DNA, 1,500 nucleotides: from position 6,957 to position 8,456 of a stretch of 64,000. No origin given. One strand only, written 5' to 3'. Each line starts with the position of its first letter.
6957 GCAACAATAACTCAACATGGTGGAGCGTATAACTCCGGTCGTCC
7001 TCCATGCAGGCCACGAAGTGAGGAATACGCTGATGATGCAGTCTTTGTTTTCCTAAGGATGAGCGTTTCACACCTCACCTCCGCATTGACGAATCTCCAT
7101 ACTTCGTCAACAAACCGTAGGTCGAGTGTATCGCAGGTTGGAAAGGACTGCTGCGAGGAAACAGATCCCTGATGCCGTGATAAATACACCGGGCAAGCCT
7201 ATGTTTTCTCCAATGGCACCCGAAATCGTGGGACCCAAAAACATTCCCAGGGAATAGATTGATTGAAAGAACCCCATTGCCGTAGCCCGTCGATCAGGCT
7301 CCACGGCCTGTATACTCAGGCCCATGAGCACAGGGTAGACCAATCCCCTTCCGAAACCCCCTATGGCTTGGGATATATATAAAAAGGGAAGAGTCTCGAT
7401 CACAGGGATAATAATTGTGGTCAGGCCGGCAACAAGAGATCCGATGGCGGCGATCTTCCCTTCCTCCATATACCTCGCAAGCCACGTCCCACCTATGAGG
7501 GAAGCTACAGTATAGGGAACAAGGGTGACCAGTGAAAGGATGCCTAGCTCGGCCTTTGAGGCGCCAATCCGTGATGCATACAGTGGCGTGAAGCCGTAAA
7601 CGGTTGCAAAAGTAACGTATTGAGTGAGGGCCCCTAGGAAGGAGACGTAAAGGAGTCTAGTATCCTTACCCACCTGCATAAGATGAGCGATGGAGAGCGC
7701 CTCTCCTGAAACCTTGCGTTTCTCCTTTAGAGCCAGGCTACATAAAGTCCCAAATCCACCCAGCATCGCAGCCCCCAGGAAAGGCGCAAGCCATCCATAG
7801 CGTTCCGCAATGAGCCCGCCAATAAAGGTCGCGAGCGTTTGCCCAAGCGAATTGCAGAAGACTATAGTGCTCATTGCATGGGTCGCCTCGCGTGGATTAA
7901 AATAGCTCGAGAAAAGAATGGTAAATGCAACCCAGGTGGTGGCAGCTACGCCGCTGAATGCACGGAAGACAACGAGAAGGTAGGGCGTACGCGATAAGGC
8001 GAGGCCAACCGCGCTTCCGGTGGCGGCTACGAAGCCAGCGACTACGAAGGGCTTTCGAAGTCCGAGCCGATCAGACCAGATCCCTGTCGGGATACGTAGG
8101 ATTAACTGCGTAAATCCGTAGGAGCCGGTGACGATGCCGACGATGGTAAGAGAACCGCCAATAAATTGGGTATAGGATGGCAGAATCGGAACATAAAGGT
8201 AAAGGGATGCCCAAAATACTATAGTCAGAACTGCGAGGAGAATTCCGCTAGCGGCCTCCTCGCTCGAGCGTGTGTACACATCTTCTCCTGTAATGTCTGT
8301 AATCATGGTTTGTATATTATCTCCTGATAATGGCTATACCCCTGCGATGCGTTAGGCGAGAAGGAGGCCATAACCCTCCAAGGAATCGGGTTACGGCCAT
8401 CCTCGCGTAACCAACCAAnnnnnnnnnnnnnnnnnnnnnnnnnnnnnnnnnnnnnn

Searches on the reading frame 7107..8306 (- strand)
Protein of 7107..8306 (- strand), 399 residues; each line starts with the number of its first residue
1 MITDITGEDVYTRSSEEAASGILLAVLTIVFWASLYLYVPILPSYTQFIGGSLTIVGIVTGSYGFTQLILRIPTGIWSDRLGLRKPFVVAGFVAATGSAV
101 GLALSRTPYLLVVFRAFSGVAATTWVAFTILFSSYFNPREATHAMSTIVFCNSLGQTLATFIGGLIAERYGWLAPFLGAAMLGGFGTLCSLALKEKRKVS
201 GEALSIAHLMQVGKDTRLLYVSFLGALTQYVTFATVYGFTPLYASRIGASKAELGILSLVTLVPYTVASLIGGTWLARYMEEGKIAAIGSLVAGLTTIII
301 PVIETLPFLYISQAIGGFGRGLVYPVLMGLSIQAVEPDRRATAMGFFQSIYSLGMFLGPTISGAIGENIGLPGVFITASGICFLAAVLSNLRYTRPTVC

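Call 5: search_protein_families(library=pfam, proteins=[window:7107-8306:-])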
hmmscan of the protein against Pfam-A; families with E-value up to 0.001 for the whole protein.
window:7107-8306:- (399 aa): 3 families
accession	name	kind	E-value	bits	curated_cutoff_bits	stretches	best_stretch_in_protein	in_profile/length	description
PF07690.21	MFS_1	-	1.8e-49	169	33.4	2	24-243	1-228/347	Major Facilitator Superfamily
PF12832.13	MFS_1_like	-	2.9e-09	36.9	25.2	1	24-374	4-370/373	MFS_1 like family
PF00083.30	Sugar_tr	-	0.00032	20.2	22.3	0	52-195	44-193/452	Sugar (and other) transporter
